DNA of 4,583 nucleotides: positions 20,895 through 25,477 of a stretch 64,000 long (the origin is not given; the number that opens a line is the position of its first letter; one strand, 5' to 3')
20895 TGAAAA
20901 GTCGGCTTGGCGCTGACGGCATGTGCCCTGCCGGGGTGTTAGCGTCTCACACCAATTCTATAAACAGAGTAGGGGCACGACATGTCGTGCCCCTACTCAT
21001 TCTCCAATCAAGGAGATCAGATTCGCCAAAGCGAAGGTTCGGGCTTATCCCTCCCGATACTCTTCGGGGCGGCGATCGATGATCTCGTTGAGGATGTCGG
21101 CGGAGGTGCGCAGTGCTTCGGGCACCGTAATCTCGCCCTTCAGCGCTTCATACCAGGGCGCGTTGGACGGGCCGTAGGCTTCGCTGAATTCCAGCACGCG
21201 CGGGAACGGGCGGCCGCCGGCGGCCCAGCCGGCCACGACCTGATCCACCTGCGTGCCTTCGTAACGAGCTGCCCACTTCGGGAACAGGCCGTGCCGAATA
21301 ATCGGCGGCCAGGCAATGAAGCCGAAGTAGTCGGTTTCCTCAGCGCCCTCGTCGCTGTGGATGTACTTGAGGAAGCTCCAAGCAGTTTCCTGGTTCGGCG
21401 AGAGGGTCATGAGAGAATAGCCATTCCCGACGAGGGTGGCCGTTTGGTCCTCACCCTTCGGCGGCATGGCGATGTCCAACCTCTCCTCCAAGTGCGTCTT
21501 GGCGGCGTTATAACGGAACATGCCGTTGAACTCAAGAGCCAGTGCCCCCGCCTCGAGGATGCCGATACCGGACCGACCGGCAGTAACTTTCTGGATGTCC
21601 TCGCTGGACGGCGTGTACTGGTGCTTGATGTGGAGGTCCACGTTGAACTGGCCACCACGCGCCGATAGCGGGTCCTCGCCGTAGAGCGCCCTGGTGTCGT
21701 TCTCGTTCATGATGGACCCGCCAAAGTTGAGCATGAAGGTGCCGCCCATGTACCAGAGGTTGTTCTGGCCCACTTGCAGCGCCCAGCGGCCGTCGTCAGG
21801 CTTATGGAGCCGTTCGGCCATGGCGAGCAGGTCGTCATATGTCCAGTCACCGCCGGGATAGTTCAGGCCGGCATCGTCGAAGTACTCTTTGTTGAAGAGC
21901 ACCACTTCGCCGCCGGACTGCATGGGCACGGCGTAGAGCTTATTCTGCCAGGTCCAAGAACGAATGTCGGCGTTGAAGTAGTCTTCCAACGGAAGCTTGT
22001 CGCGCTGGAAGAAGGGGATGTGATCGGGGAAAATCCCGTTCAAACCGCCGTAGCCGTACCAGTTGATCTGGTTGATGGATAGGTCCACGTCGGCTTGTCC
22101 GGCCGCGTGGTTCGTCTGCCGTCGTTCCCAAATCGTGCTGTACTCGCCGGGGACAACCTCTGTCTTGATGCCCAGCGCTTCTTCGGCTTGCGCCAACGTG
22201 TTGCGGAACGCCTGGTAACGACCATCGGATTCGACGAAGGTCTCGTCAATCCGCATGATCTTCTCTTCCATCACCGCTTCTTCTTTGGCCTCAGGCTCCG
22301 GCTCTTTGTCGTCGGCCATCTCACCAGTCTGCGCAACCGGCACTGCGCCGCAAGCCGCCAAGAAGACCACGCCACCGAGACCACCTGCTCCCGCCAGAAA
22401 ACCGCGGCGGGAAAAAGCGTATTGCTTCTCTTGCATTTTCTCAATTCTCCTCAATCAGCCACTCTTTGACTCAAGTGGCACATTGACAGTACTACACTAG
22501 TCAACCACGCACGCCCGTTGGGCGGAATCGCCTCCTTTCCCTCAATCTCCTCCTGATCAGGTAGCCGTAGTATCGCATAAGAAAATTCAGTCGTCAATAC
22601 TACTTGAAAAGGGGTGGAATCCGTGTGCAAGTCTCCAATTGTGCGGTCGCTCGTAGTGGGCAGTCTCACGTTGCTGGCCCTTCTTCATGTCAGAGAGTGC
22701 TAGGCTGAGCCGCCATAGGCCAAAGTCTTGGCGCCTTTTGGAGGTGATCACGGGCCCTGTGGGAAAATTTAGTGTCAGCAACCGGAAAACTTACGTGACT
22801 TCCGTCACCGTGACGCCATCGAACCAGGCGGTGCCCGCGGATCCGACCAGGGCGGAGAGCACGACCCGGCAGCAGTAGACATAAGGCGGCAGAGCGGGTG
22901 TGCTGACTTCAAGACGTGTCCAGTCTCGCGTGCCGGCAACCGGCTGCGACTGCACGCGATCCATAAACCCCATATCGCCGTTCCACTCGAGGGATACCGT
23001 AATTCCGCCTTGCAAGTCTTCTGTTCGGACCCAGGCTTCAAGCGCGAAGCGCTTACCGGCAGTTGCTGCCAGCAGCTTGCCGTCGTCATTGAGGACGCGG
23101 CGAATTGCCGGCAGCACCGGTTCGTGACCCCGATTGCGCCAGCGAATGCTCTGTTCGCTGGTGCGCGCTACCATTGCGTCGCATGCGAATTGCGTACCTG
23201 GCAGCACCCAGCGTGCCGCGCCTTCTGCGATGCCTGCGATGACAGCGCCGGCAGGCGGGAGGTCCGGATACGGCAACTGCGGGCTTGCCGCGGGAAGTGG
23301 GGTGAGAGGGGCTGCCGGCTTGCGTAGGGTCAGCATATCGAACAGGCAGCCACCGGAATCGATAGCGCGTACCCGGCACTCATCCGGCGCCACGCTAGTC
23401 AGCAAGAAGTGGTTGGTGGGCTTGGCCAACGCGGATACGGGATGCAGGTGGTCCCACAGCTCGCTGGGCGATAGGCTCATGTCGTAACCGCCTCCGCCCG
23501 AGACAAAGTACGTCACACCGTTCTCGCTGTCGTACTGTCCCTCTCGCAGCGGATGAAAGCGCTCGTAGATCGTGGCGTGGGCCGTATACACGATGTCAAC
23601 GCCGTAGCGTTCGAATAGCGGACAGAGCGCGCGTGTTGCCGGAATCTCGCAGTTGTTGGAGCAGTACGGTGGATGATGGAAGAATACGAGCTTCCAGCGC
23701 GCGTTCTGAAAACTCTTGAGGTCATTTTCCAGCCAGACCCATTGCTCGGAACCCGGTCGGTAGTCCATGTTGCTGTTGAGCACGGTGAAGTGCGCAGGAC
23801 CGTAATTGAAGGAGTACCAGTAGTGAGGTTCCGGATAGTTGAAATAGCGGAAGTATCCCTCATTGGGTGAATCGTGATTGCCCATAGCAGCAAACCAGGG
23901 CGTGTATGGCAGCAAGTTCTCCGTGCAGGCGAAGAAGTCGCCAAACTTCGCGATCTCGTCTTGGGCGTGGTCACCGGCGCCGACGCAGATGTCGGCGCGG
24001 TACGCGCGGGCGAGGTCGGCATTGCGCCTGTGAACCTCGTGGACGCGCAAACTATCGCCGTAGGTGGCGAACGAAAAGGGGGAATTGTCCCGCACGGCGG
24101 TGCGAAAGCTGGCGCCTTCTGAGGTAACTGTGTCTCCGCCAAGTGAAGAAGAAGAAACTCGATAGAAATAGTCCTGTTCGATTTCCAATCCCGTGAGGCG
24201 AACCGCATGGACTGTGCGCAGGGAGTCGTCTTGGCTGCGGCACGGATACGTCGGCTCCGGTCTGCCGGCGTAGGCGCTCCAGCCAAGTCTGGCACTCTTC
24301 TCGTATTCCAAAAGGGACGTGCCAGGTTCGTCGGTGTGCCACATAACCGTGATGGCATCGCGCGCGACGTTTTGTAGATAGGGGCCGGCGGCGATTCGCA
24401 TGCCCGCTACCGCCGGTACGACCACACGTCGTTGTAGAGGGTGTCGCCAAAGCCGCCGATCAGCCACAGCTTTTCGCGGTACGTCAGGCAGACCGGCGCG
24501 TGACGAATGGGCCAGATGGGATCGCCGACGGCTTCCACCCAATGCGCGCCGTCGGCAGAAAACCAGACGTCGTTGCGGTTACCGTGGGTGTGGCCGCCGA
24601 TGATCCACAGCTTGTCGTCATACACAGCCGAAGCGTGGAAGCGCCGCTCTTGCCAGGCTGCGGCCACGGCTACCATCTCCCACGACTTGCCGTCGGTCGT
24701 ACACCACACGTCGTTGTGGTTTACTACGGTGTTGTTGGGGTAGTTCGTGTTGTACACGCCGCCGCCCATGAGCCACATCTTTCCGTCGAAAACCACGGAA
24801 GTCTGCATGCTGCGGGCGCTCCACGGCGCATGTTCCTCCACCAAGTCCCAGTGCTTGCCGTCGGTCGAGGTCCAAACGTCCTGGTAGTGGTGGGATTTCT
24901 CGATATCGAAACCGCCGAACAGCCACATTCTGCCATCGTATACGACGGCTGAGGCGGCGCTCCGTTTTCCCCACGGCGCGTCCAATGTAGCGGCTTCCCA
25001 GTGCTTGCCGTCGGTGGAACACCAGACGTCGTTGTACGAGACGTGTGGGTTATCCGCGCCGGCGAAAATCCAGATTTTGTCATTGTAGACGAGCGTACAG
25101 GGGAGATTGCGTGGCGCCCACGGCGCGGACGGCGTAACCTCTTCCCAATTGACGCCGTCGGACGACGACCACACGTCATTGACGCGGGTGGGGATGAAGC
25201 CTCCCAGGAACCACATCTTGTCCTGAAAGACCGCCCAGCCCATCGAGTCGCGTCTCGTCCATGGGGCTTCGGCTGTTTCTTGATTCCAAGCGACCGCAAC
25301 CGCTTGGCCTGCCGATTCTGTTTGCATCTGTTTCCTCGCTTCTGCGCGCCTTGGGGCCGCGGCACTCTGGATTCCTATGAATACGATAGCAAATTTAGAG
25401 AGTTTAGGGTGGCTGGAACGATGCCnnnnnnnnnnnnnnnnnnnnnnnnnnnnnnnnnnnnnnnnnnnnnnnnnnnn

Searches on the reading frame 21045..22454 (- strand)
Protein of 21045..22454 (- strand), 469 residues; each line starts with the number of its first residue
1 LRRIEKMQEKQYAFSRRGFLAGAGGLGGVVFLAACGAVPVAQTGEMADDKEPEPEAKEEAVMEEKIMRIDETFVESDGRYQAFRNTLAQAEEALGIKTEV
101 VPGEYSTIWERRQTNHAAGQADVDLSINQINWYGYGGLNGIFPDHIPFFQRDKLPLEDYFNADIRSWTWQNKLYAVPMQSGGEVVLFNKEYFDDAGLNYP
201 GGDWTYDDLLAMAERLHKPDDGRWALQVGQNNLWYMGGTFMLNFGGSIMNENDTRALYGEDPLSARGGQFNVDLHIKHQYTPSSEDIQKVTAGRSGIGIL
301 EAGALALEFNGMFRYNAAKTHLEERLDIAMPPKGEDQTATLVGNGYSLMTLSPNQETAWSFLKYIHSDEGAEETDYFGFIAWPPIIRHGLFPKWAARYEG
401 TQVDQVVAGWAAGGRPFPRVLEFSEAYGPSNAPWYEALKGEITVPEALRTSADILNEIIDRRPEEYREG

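Call 46: search_protein_families(library=pfam, proteins=[window:21045-22454:-], max_evalue=0.00001)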
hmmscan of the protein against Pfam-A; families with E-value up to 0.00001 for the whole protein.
window:21045-22454:- (469 aa): 2 families
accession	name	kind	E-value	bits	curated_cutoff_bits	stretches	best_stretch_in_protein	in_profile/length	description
PF01547.30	SBP_bac_1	-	4.5e-19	70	26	1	91-371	18-306/307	Bacterial extracellular solute-binding protein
PF13416.11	SBP_bac_8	-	6.9e-18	65.9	27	1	89-374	5-252/279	Bacterial extracellular solute-binding protein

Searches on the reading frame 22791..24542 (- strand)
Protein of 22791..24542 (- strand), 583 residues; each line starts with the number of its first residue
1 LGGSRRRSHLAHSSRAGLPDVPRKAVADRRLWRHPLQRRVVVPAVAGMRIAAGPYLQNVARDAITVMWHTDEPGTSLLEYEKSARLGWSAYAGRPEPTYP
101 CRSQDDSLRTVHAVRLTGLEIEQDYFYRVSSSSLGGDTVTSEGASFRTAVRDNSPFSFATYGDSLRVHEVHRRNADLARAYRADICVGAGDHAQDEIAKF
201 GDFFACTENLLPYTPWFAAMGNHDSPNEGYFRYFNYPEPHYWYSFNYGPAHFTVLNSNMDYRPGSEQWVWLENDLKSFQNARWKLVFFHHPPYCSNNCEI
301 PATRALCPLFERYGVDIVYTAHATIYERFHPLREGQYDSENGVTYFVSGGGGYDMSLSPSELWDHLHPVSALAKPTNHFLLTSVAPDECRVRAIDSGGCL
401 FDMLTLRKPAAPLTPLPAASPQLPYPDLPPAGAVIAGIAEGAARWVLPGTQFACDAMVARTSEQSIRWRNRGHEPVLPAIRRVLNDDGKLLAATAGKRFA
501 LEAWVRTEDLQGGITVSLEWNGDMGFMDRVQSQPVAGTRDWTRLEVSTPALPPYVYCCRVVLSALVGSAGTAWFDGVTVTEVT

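Call 46: search_protein_families(library=pfam, proteins=[window:22791-24542:-], max_evalue=0.00001)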
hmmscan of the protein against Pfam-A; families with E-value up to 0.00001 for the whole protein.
window:22791-24542:- (583 aa): 2 families
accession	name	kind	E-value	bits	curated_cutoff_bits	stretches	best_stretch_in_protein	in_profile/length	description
PF00149.33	Metallophos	-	1.8e-11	45.3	21.5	1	177-322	25-187/191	Calcineurin-like phosphoesterase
PF16656.11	Pur_ac_phosph_N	-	3.7e-09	37.4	30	1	57-148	9-93/93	Purple acid Phosphatase, N-terminal domain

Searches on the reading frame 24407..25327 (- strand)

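Call 46: search_protein_families(library=pfam, proteins=[window:24407-25327:-], max_evalue=0.00001)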
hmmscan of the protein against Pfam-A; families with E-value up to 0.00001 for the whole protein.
window:24407-25327:- (306 aa): 8 families
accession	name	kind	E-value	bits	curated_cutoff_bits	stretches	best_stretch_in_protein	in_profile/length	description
PF24681.1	Kelch_KLHDC2_KLHL20_DRC7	-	7.7e-29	101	50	3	61-220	38-195/221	KLHDC2/KLHL20/DRC7 Kelch-repeats domain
PF01344.31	Kelch_1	-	2.1e-20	72.3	20.1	0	228-253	2-28/46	Kelch motif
PF24981.1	Beta-prop_ATRN-LZTR1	-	9.5e-14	51.8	50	1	85-238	1-157/289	Attractin/LZTR1 beta-propeller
PF13964.12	Kelch_6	-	7.7e-12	45.2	25.3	0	228-256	2-31/50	Kelch motif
PF13418.12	Kelch_4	-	1.4e-11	44.6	21.6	0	77-110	7-41/49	Galactose oxidase, central domain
PF13415.12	Kelch_3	-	3e-08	34.1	22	0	285-304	2-23/48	Galactose oxidase, central domain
PF24996.1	NANM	-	2.6e-07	30.3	45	0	59-148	41-133/350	N-acetylneuraminate epimerase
PF25210.1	Kelch_FKB95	-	4e-06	27.1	70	0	77-205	37-165/268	FKB95, Kelch-repeats domain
